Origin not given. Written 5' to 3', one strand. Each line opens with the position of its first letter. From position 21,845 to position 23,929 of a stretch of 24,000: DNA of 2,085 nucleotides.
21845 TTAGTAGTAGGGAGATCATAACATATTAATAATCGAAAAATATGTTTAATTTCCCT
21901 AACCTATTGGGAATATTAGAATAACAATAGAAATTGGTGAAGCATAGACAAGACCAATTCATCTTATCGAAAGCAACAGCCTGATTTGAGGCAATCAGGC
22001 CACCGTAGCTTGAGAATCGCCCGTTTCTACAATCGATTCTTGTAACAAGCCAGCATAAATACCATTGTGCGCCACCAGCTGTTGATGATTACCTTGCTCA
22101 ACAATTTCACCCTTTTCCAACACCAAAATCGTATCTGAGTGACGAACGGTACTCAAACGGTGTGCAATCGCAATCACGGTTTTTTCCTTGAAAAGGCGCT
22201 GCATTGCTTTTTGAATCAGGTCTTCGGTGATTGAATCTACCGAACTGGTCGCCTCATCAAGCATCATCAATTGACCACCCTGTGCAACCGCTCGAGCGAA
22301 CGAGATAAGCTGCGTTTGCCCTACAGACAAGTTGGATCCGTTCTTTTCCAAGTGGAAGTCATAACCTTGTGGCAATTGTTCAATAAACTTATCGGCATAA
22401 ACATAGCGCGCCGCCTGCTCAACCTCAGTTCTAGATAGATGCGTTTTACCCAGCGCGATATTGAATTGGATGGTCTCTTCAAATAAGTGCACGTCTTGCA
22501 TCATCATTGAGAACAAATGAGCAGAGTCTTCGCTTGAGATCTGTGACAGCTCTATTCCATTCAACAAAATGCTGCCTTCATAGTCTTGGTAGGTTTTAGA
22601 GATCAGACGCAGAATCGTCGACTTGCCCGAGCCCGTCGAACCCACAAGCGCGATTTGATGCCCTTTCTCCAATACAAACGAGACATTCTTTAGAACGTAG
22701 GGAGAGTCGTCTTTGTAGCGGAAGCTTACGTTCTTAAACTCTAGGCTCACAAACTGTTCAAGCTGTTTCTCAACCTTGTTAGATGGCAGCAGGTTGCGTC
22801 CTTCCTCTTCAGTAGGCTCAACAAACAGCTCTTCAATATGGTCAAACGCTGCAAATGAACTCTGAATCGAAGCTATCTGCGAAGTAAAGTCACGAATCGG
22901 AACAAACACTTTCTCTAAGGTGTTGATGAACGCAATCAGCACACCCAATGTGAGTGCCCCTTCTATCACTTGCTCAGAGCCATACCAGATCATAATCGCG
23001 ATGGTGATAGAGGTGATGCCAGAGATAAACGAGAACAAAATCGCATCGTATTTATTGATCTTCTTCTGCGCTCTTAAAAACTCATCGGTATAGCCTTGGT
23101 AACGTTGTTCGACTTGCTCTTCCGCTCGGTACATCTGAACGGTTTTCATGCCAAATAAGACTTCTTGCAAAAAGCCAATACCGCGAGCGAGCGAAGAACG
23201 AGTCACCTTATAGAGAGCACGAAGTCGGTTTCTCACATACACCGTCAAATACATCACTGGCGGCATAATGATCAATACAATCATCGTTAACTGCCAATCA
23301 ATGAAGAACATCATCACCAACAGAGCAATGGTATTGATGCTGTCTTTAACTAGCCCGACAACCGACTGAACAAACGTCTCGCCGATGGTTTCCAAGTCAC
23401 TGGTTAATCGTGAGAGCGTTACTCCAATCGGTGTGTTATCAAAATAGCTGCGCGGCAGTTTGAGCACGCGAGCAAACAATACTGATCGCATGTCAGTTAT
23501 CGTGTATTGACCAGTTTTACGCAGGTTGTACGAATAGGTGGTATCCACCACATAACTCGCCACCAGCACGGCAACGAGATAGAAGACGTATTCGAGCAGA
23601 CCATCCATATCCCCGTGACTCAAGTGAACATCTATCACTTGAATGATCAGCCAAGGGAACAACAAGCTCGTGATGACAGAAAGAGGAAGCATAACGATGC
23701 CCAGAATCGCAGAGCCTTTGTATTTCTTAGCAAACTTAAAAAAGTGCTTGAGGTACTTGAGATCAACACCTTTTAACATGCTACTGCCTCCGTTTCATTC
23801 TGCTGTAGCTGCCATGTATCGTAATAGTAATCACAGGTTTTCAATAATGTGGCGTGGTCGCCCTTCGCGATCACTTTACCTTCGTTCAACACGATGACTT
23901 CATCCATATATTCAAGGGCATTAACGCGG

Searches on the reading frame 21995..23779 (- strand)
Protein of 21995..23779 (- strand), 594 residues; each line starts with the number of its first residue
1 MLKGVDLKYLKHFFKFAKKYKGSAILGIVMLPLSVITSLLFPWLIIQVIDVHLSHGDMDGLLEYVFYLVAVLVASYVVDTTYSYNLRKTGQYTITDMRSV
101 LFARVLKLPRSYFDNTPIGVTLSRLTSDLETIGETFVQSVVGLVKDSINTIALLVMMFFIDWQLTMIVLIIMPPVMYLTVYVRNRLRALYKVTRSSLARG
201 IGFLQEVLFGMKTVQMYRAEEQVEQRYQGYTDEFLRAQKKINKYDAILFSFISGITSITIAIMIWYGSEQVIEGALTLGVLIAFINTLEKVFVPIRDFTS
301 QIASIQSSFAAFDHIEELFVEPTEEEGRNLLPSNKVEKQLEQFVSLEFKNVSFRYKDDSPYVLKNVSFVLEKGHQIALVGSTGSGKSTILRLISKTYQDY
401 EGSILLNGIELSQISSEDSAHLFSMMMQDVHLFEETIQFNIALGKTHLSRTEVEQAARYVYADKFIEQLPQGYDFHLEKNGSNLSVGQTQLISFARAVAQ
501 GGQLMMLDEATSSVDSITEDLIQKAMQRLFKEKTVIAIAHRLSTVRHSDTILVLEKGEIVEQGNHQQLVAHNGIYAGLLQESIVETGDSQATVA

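Call 76: search_protein_families(library=ncbifam, proteins=[window:21995-23779:-], max_evalue=0.00001)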
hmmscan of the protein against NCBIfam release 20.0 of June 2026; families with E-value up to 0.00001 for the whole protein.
window:21995-23779:- (594 aa): 181 families (the best 25 are shown)
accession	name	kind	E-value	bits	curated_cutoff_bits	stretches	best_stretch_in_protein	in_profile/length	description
TIGR02203.1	MsbA_lipidA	equivalog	1.2e-123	413.6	602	1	14-580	6-567/572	lipid A export permease/ATP-binding protein MsbA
TIGR02204.1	MsbA_rel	hypoth_equivalog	2.9e-113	379.5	780.4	1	7-578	3-571/576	ABC transporter, permease/ATP-binding protein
NF008381.0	PRK11176.1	equivalog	2.7e-103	346.4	867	1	8-579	11-576/582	lipid A ABC transporter ATP-binding protein/permease MsbA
TIGR01846.1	type_I_sec_HlyB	subfamily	1.6e-99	334.1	725.55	1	31-580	149-690/694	type I secretion system permease/ATPase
TIGR00958.1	3a01208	subfamily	1.9e-98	330.6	874.6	1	10-578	149-710/711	antigen peptide transporter 2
TIGR03796.1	NHLM_micro_ABC1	equivalog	4.7e-96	322.6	853.3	1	21-580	153-710/710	NHLP family bacteriocin export ABC transporter peptidase/permease/ATPase subunit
NF045513.1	HepA_fam_ABC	equivalog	2.2e-92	310.5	725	1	62-573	91-600/610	heterocyst formation ABC transporter subunit HepA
NF052233.1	CphA_assoc_ABC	equivalog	1.8e-91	307.6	880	1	10-582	172-743/766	cyanophycin metabolism-associated ABC transporter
TIGR03375.1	type_I_sec_LssB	subfamily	1.1e-89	301.6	693.1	1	69-571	196-691/696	type I secretion system permease/ATPase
NF008056.1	PRK10790.1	equivalog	1.9e-89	300.7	746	1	9-580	10-573/584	SmdB family multidrug efflux ABC transporter permease/ATP-binding protein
TIGR03797.1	NHLM_micro_ABC2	equivalog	7.5e-79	266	709.4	1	15-580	128-683/686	NHLP bacteriocin export ABC transporter permease/ATPase subunit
NF010178.0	PRK13657.1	equivalog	1e-78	265.2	733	1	28-590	26-578/588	glucan ABC transporter ATP-binding protein/ permease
NF000475.1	tet_ABC_46_B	exception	7e-78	262.6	1250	1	8-578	2-570/578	tetracycline efflux ABC transporter Tet(46) subunit B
TIGR01193.1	bacteriocin_ABC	subfamily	5e-73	246.8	523.85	1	13-580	147-707/708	peptide cleavage/export ABC transporter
NF008055.0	PRK10789.1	equivalog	1.7e-72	244.7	845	1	13-580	11-569/590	SmdA family multidrug ABC transporter permease/ATP-binding protein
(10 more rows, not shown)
